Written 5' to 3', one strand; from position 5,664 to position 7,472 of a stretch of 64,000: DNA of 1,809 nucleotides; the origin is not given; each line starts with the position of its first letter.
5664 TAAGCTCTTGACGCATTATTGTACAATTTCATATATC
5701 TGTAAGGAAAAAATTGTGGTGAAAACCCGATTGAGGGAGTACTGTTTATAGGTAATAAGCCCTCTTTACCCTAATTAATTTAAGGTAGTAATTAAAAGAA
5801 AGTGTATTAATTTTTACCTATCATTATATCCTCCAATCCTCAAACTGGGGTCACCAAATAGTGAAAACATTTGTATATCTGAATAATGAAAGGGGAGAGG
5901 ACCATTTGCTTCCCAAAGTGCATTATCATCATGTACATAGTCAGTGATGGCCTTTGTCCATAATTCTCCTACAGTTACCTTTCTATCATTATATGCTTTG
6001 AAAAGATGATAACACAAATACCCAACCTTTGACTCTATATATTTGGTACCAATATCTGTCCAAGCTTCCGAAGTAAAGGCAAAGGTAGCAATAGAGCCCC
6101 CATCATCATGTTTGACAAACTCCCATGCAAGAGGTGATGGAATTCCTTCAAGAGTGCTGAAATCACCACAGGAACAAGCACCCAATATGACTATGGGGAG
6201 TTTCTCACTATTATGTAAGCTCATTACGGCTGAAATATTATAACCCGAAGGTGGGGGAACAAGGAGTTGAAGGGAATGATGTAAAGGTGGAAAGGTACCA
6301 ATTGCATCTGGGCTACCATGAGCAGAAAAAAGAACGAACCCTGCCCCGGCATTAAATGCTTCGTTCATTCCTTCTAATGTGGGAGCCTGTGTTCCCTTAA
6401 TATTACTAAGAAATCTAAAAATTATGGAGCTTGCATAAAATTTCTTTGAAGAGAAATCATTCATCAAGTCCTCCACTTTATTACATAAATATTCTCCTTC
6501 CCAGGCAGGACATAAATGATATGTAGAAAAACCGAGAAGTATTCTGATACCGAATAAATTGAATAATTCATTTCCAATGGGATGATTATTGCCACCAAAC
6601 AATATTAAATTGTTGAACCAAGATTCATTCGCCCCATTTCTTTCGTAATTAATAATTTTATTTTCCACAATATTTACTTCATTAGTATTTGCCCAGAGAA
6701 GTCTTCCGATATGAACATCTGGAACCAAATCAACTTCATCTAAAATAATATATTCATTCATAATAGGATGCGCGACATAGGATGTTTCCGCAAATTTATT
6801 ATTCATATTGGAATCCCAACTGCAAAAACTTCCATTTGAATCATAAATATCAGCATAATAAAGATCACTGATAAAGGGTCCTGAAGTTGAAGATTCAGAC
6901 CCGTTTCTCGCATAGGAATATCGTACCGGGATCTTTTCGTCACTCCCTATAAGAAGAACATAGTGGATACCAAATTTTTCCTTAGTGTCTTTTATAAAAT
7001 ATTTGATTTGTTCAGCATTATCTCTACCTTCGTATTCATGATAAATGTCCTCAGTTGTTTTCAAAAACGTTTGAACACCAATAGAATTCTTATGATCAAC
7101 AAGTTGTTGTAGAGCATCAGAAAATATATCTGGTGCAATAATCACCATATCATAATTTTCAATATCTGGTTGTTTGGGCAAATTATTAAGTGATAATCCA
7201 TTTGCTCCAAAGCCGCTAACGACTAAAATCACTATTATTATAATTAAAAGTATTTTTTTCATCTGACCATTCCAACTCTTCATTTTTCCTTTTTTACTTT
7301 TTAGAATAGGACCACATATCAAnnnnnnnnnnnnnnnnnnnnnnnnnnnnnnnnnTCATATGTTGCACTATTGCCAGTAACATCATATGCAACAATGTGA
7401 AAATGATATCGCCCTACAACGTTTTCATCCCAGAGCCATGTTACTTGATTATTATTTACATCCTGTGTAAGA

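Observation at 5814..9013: Tandem paralogous C25 (gingipain-like) cysteine peptidases with signal peptides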

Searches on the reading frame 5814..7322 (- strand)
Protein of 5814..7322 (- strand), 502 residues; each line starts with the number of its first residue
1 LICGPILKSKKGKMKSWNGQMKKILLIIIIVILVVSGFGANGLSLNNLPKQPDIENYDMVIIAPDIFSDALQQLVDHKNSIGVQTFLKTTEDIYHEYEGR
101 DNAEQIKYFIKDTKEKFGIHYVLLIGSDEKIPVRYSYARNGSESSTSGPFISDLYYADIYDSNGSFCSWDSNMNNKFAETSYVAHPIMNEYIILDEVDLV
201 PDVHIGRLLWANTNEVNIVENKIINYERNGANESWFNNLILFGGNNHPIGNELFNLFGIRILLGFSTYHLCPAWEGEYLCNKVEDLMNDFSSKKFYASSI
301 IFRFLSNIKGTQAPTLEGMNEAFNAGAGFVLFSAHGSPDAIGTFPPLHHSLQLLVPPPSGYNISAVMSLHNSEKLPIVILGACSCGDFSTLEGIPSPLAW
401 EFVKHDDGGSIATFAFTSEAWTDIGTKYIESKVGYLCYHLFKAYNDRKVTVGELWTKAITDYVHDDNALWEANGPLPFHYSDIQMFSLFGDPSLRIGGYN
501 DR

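Call 4: search_protein_families(library=pfam, proteins=[window:5814-7322:-], max_evalue=0.01)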
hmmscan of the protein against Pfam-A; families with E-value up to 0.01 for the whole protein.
window:5814-7322:- (502 aa): 1 family
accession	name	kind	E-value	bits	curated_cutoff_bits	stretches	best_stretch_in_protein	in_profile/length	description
PF01364.23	Peptidase_C25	-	3.4e-54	185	23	1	59-495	1-373/374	Peptidase family C25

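Call 5: search_protein_families(library=ncbifam, proteins=[window:5814-7322:-], max_evalue=0.01)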
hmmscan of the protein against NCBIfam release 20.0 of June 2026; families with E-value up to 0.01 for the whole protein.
window:5814-7322:- (502 aa): 2 families
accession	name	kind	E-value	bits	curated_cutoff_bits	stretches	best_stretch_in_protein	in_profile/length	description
NF033707.1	T9SS_sortase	equivalog_domain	4.6e-16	57.7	420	1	54-496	364-732/1095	type IX secretion system sortase PorU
NF052324.1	PorU_rel_Nterm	equivalog_domain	3.3e-12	45.4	450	2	317-496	614-765/879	putative type IX secretion system sortase PorU2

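Call 8: search_solved_structures(query=window:5814-7322:-, max_evalue=1, show_alignments=2)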
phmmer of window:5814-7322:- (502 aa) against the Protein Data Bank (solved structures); distinct sequences matched with E-value up to 1: 2.
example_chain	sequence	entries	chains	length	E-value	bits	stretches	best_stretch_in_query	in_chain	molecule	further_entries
4ief_B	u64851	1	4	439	6e-08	34.9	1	54-167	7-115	Gingipain R2 Mature Domain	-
1cvr_A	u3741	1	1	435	9.1e-07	31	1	54-170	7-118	GINGIPAIN R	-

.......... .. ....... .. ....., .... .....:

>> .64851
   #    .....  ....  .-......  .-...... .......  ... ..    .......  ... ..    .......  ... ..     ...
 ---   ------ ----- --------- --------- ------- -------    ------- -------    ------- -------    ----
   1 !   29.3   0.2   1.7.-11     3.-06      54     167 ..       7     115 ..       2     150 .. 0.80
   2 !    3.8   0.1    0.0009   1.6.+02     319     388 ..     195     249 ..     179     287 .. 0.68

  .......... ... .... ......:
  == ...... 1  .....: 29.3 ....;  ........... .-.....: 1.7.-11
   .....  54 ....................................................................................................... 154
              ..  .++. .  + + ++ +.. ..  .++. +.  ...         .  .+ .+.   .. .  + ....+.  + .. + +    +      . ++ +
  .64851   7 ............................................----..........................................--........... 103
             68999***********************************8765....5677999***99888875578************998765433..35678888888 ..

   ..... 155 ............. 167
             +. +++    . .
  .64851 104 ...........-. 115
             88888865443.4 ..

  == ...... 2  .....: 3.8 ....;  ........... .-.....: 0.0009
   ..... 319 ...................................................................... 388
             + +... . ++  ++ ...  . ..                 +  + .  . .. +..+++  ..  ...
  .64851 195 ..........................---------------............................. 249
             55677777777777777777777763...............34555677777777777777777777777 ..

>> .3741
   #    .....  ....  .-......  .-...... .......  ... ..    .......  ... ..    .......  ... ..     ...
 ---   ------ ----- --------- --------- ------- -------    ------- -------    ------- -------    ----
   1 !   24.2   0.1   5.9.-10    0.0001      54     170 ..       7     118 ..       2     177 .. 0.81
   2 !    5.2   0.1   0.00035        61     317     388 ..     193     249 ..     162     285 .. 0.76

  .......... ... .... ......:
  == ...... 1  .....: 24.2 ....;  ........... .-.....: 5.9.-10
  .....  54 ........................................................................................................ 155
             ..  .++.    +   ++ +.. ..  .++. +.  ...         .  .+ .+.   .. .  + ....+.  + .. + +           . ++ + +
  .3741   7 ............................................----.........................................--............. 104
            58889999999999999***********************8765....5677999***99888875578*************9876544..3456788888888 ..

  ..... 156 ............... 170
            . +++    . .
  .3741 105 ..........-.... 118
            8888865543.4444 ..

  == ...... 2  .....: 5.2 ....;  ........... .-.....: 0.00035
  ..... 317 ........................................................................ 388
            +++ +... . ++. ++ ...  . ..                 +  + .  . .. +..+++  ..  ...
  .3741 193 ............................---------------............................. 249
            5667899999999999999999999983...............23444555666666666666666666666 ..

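Call 9: find_homologous_proteins(query=window:5814-7259:-, max_evalue=0.00001)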
Query window:5814-7259:- (481 aa): 3679 proteins with E <= 0.00001 among 8000 candidates; the best 120 are listed.
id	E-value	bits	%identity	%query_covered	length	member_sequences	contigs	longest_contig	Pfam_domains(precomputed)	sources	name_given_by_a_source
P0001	0.0e+0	1119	100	100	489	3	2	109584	PF01364.25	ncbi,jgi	jgi:hypothetical protein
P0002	2.6e-273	925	84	96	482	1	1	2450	PF01364.25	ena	-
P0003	9.8e-267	904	82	99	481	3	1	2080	PF01364.25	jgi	-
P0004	1.2e-261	887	81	99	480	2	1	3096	PF01364.25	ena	-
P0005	3.2e-236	803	71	96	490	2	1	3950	PF01364.25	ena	-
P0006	4.8e-234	796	72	99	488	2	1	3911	PF01364.25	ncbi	-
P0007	3.2e-153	529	56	93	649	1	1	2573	PF01364.25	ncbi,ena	-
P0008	1.1e-137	478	52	94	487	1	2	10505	PF01364.25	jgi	jgi:hypothetical protein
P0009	7.0e-136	472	52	93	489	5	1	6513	PF01364.25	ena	-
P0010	3.3e-134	466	56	83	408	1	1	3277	PF01364.25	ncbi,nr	ncbi:MAG: hypothetical protein DRN27_09745 [Thermoplasmata archaeon]|nr:MAG: hypothetical protein DR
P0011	1.9e-130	454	48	98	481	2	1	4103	PF01364.25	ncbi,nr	ncbi:MAG: hypothetical protein K8R68_04030 [Bacteroidales bacterium]|nr:hypothetical protein [Bacter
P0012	1.4e-129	451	51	92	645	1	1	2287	PF01364.25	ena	-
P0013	1.1e-127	445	47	99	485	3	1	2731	PF01364.25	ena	-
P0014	1.5e-114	402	45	99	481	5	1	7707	PF01364.25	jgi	-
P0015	2.3e-114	401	44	100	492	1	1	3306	PF01364.25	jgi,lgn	jgi:hypothetical protein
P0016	1.3e-112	395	45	100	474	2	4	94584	PF01364.25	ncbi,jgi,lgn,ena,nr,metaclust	ncbi:hypothetical protein AYK20_04125 [Thermoplasmatales archaeon SG8-52-1]|nr:MAG: hypothetical pro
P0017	2.7e-110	388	43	100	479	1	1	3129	PF01364.25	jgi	jgi:hypothetical protein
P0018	1.6e-109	385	46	98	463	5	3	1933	PF01364.25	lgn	-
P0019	2.6e-109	384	46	94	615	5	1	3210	PF01364.25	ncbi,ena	-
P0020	3.4e-109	384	44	100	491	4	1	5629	PF01364.25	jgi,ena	-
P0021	4.4e-109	384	45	99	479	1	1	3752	PF01364.25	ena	-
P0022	7.1e-109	383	43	99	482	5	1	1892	PF01364.25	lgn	-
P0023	4.0e-108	380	44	93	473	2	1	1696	PF01364.25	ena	-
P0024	4.7e-107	377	43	100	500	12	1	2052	PF01364.25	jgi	-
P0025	4.9e-107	377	43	100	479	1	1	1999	PF01364.25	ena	-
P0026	2.6e-106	374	44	100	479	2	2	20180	PF01364.25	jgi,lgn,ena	-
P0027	5.5e-106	373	43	99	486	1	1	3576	PF01364.25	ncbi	-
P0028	6.2e-106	373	46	93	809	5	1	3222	PF08126.17,PF22352.3,PF00801.27,PF01364.25,PF18911.7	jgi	jgi:hypothetical protein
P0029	8.6e-106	373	42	100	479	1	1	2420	PF01364.25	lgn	-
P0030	2.1e-105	371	47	93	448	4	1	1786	PF01364.25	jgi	jgi:hypothetical protein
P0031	4.0e-105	370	43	99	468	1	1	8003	PF01364.25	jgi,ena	-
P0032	5.2e-105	370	44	100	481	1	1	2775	PF01364.25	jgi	jgi:hypothetical protein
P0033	4.1e-104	367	42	99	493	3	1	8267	PF01364.25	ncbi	-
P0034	7.1e-104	366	43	99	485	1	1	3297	PF01364.25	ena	-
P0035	7.9e-104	366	42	100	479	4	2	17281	PF01364.25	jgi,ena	-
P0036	8.1e-104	366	43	99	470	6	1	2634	PF01364.25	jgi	-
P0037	2.3e-103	365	42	99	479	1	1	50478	PF01364.25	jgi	jgi:hypothetical protein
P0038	6.6e-103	363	43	99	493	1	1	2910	PF01364.25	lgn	-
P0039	7.0e-103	363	45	93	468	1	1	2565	PF01364.25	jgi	jgi:hypothetical protein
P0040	2.9e-102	361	40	99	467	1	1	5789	PF01364.25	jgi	jgi:hypothetical protein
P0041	4.0e-102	361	44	93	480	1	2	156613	PF01364.25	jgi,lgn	-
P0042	4.9e-102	360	43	100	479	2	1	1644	PF01364.25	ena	-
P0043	6.8e-102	360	43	99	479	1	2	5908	PF01364.25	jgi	jgi:hypothetical protein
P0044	7.8e-102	360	43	94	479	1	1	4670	PF01364.25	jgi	jgi:hypothetical protein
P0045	8.1e-102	360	43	94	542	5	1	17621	PF01364.25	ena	-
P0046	1.1e-101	359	45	93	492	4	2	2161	PF01364.25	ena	-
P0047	3.8e-101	357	41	99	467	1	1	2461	PF01364.25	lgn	-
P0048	4.9e-101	357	36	94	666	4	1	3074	PF01364.25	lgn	-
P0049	8.3e-101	356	43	93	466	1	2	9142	PF01364.25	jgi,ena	-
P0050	1.6e-100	355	36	95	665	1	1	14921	PF01364.25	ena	-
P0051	1.9e-100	355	42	100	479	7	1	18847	PF01364.25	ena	-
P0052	2.1e-100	355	42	99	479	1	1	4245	PF01364.25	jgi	-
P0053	2.3e-100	355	41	99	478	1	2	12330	PF01364.25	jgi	jgi:hypothetical protein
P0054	2.5e-100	355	42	93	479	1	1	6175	PF01364.25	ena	-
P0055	2.8e-100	354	42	100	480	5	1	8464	PF01364.25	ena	-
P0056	4.3e-100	354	42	96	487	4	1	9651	PF01364.25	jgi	jgi:hypothetical protein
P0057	5.8e-100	353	40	98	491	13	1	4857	PF01364.25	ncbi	-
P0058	2.6e-99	351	43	92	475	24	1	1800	PF01364.25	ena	-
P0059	4.3e-99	351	42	99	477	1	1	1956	PF01364.25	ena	-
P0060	5.5e-99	350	44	97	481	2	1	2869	PF01364.25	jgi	-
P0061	6.4e-99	350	41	99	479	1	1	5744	PF01364.25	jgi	jgi:hypothetical protein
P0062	1.1e-98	349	41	100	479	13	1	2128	PF01364.25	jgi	-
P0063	2.1e-98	348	41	98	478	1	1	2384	PF01364.25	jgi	-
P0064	4.0e-98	347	42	99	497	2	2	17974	PF01364.25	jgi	-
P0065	7.3e-98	347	43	93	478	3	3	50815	PF01364.25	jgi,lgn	jgi:hypothetical protein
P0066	8.0e-98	346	43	95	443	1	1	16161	PF01364.25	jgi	jgi:hypothetical protein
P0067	1.1e-97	346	42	92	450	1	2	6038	PF01364.25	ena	-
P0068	3.3e-97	344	41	100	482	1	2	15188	PF01364.25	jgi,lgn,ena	-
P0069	5.0e-97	344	41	94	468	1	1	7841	PF01364.25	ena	-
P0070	8.9e-97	343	40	99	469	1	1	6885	PF01364.25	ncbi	-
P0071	9.7e-97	343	44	93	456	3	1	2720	PF01364.25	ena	-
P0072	2.1e-96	342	42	92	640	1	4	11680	PF01364.25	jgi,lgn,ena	-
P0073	2.3e-96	342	41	99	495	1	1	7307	PF01364.25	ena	-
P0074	3.3e-96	341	41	92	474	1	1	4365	PF01364.25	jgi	jgi:hypothetical protein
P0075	4.0e-96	341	42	94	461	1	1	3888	PF01364.25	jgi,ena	-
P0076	5.6e-96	340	43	92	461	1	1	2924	PF01364.25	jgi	jgi:hypothetical protein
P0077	5.6e-96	340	40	99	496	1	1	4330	PF01364.25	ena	-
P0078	8.9e-96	340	41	99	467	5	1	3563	PF01364.25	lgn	-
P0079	1.5e-95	339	43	90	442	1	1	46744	PF01364.25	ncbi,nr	ncbi:Peptidase family C25 [uncultured archaeon]|nr:Peptidase family C25 [uncultured archaeon]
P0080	2.4e-95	338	43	93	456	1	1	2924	PF01364.25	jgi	jgi:hypothetical protein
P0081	3.2e-95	338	41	92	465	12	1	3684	PF01364.25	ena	-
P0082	3.8e-95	338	40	99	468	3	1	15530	PF01364.25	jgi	jgi:hypothetical protein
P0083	5.9e-95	337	43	96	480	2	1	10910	PF01364.25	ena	-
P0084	7.7e-95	337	42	100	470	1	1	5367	PF01364.25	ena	-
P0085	8.7e-95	336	41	93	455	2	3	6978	PF01364.25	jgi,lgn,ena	-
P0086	1.3e-94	336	40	99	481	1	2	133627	PF01364.25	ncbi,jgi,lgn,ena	-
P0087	1.5e-94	336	40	99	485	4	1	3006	PF01364.25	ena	-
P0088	8.9e-94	333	39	99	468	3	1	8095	PF01364.25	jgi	-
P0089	1.4e-93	332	39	96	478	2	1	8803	PF01364.25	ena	-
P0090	1.4e-93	332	43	93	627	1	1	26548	PF08126.17,PF01364.25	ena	-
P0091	1.8e-93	332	43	98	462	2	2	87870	PF01364.25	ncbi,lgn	-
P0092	2.8e-93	331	39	99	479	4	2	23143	PF01364.25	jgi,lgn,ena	-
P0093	7.4e-93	330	40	93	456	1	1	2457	PF01364.25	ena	-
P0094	1.1e-92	329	41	92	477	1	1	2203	PF01364.25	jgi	jgi:hypothetical protein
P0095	1.4e-92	329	43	93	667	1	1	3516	PF01364.25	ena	-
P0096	5.5e-92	327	41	99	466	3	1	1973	PF01364.25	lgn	-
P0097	1.3e-91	326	42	94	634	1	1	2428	PF01364.25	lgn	-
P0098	1.8e-91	325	39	94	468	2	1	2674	PF01364.25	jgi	jgi:hypothetical protein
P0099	6.5e-91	324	41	92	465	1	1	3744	PF01364.25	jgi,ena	-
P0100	1.1e-90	323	39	93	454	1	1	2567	PF01364.25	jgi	jgi:hypothetical protein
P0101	1.7e-90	322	40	93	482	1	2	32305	PF01364.25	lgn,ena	-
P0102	2.6e-90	322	41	93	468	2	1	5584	PF01364.25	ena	-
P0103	4.8e-90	321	43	92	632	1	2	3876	PF01364.25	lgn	-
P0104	6.0e-90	320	39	95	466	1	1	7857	PF01364.25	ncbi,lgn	-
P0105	8.7e-90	320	39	99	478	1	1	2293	PF01364.25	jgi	jgi:hypothetical protein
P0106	3.1e-89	318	39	99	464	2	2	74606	PF01364.25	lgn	-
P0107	3.9e-89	318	40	99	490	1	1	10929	PF01364.25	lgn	-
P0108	1.4e-88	316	40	100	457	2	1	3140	PF01364.25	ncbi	-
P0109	1.7e-88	316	43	92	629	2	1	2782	PF08126.17,PF01364.25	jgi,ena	-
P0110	2.0e-88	315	41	95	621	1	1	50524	PF08126.17,PF01364.25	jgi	-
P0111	2.0e-88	315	38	99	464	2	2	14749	PF01364.25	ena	-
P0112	1.1e-87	313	40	93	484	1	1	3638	PF01364.25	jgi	jgi:hypothetical protein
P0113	4.8e-87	311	41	92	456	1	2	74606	PF01364.25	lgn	-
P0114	8.8e-87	310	44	93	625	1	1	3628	PF08126.17,PF01364.25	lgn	-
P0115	1.6e-86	309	41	93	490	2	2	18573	PF01364.25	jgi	jgi:hypothetical protein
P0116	3.4e-86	308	38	99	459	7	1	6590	PF01364.25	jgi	-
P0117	4.0e-86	308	40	93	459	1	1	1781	PF01364.25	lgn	-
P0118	4.3e-86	308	38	96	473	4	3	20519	PF01364.25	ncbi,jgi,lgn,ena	-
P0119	9.1e-86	307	39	99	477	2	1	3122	PF01364.25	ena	-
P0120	2.3e-85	305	41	93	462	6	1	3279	PF01364.25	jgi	jgi:hypothetical protein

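Call 13: find_encoding_contigs(protein=P0001, flank=10000, max_places=4)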
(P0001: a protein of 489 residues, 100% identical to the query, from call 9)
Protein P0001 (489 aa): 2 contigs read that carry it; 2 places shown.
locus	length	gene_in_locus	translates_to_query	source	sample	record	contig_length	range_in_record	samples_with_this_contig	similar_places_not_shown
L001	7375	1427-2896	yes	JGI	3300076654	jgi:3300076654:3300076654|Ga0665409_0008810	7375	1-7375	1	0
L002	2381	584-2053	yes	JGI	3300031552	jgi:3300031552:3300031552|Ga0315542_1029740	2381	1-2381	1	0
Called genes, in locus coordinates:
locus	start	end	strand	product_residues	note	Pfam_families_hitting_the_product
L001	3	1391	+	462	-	?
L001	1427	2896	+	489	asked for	PF01364:Peptidase_C25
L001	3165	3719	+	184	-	PF00352:TBP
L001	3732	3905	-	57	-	-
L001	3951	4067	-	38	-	-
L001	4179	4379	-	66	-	PF00313:CSD, PF08206:OB_RNB (faint)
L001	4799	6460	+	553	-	PF00890:FAD_binding_2, PF07992:Pyr_redox_2 (faint), PF02910:Succ_DH_flav_C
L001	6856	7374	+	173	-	?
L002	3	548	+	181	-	?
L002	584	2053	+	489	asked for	PF01364:Peptidase_C25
